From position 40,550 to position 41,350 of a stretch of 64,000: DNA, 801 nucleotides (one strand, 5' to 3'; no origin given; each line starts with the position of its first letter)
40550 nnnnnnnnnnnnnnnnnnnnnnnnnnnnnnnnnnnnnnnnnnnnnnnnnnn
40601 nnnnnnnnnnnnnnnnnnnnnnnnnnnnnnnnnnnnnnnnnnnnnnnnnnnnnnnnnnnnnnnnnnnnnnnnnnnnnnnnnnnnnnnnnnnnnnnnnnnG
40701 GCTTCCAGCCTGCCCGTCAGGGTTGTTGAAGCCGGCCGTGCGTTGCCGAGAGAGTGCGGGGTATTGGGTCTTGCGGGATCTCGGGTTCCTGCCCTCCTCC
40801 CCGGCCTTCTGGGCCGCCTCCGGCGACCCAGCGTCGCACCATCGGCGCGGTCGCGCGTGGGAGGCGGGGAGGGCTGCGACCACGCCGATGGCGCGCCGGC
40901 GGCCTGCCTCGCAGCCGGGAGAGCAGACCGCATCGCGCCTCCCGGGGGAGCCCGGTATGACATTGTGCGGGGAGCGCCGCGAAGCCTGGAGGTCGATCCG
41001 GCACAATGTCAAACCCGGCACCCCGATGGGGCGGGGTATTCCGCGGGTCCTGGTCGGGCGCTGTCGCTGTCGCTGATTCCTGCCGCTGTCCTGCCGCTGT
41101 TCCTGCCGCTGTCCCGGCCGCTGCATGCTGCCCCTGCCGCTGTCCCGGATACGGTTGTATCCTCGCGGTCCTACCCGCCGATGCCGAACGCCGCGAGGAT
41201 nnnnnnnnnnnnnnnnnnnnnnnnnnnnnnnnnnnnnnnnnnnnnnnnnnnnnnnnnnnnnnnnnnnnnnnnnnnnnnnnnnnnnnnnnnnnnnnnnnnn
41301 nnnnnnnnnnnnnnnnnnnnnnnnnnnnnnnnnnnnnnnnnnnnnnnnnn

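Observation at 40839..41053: Two-helix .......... hairpin element: five copies in two subfamilies with compensatory substitutions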

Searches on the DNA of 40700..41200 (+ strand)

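Call 15: search_rna_families(source=window, start=40700, end=41200, threshold=evalue, max_evalue=10)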
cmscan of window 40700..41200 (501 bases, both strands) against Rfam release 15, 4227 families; matches with E-value up to 10: 6.
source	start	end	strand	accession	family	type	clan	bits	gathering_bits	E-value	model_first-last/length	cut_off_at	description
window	40834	40896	-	RF03265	mir-1460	Gene; miRNA;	-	18.1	74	2.7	1-91/91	no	mir-1460 microRNA precursor family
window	40948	41022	+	RF04008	mir-4880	Gene; miRNA;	-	14.9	100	5.1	1-75/75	no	mir-4880 microRNA precursor family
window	40737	40834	-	RF02957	EFASI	Gene; sRNA;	-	14.2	51.2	4.3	1-133/133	no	EFASI RNA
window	40702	40732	+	RF01329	CRISPR-DR15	Gene; CRISPR;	-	14.2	36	8.1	1-37/37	no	CRISPR RNA direct repeat element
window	40701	40732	-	RF03013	nadA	Gene; sRNA;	-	13.7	37.5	4.1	1-62/62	no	nadA riboswitch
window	41031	41094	-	RF00593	snoU83B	Gene; snRNA; snoRNA; CD-box;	-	13.5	35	7.7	1-94/94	no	Small nucleolar RNA U83B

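Call 94: search_dna_similar(query=window:40700-41060:+, collection=plasmids, mode=distant, max_rows=10)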
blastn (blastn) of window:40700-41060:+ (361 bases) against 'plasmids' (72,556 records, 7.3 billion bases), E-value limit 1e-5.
No match.
